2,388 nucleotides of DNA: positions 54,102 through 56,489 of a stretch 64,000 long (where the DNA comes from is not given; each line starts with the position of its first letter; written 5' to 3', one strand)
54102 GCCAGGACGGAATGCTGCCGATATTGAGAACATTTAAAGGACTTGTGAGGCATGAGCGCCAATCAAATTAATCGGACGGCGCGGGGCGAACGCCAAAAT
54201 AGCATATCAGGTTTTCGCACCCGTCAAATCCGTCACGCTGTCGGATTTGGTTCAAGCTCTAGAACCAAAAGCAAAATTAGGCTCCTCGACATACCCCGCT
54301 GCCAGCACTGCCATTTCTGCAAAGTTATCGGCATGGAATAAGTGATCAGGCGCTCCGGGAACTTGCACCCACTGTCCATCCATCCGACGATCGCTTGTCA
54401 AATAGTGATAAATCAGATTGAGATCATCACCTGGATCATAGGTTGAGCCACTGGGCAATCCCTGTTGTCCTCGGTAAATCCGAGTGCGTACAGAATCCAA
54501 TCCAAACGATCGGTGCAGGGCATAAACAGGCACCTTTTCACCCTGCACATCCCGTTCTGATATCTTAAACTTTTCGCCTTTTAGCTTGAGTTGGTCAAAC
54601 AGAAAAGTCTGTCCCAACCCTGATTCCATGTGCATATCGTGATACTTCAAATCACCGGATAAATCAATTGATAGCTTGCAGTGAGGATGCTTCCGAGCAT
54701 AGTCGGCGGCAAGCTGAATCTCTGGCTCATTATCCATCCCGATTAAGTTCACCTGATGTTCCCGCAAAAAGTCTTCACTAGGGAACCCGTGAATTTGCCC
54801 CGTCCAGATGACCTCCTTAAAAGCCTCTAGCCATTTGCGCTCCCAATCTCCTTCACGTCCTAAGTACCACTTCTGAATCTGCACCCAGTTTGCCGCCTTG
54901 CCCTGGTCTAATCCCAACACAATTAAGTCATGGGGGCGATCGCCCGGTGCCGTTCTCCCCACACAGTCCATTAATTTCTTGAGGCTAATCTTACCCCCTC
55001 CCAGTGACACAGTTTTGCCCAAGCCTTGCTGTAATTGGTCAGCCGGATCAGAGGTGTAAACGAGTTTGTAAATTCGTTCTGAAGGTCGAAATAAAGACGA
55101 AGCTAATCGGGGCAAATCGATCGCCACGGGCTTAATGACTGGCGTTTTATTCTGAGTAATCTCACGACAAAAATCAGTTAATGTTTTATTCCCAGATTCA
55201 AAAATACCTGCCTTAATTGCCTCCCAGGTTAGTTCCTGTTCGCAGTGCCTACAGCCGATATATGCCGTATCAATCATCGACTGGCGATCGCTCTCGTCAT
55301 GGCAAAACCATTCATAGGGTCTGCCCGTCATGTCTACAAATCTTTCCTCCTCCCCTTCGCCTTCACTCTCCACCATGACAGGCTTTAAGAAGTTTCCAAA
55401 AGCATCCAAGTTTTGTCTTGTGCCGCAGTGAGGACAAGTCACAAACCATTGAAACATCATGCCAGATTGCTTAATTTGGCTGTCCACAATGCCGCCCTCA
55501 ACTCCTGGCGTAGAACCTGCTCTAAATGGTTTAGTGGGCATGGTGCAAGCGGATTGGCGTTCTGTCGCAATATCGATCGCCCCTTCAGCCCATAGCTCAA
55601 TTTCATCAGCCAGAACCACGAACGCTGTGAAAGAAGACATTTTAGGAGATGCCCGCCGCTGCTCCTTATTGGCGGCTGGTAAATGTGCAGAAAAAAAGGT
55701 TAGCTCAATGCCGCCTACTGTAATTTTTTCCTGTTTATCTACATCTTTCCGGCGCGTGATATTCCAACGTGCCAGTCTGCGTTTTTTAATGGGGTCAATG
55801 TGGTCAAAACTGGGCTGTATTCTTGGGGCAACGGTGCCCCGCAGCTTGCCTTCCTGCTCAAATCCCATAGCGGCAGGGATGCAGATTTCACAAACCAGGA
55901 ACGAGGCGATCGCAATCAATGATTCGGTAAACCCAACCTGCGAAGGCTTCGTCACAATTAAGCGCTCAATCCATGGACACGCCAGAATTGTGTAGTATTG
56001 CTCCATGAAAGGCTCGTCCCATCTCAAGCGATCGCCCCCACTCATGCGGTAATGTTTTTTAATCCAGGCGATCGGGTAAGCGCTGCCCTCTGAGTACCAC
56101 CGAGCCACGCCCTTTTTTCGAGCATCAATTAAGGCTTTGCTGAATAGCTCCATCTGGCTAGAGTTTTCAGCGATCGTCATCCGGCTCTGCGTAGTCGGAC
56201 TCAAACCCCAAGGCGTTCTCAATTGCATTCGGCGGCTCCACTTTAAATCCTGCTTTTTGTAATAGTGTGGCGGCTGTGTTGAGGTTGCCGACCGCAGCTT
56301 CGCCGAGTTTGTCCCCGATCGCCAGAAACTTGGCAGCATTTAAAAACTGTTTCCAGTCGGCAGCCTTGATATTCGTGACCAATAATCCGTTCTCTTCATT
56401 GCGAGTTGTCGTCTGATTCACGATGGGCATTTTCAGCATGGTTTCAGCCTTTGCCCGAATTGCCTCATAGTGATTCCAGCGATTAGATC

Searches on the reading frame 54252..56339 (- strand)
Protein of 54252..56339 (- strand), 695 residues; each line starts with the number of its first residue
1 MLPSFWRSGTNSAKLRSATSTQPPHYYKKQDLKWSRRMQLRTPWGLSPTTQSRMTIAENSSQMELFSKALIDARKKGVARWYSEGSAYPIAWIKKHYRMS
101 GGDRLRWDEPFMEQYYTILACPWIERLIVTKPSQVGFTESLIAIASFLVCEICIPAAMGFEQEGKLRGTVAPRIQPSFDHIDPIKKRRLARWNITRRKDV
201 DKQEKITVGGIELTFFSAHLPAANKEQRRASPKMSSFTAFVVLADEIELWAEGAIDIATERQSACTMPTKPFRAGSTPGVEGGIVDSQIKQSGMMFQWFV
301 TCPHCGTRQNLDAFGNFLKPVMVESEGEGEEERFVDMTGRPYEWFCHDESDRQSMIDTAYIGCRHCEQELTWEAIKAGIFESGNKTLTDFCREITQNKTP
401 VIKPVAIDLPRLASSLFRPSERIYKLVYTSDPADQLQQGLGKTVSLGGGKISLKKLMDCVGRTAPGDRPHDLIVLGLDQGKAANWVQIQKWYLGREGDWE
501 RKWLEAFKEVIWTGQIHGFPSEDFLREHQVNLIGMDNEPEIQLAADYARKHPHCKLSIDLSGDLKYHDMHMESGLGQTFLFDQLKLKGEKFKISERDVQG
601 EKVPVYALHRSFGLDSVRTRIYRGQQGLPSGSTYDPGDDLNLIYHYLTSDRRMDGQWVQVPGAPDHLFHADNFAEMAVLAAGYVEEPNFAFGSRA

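Call 12: search_protein_families(library=phrogs, proteins=[window:54252-56339:-], max_evalue=0.001)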
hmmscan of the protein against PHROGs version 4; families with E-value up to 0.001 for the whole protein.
window:54252-56339:- (695 aa): 4 families
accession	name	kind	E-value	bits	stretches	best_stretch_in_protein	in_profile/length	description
phrog_675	-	head and packaging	4.3e-15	56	1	87-373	22-269/576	terminase large subunit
phrog_15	-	head and packaging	4.5e-14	52.7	1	55-369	323-605/1330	terminase large subunit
phrog_21311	-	head and packaging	3.8e-05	24.6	1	189-316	28-149/218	terminase large subunit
phrog_16376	-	unknown function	0.00013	22.9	0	295-307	10-22/56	-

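Call 84: find_related_loci(query=window:54252-56339:-, collection=genome_contigs, flank=10000)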
Query window:54252-56339:- (695 aa) in genome_contigs; peptide patterns used: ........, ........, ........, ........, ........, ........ (x = any residue, [..] = any of these).
5 stretches matched a pattern, but none encodes a relative of the query by tblastn (E <= 1e-3).
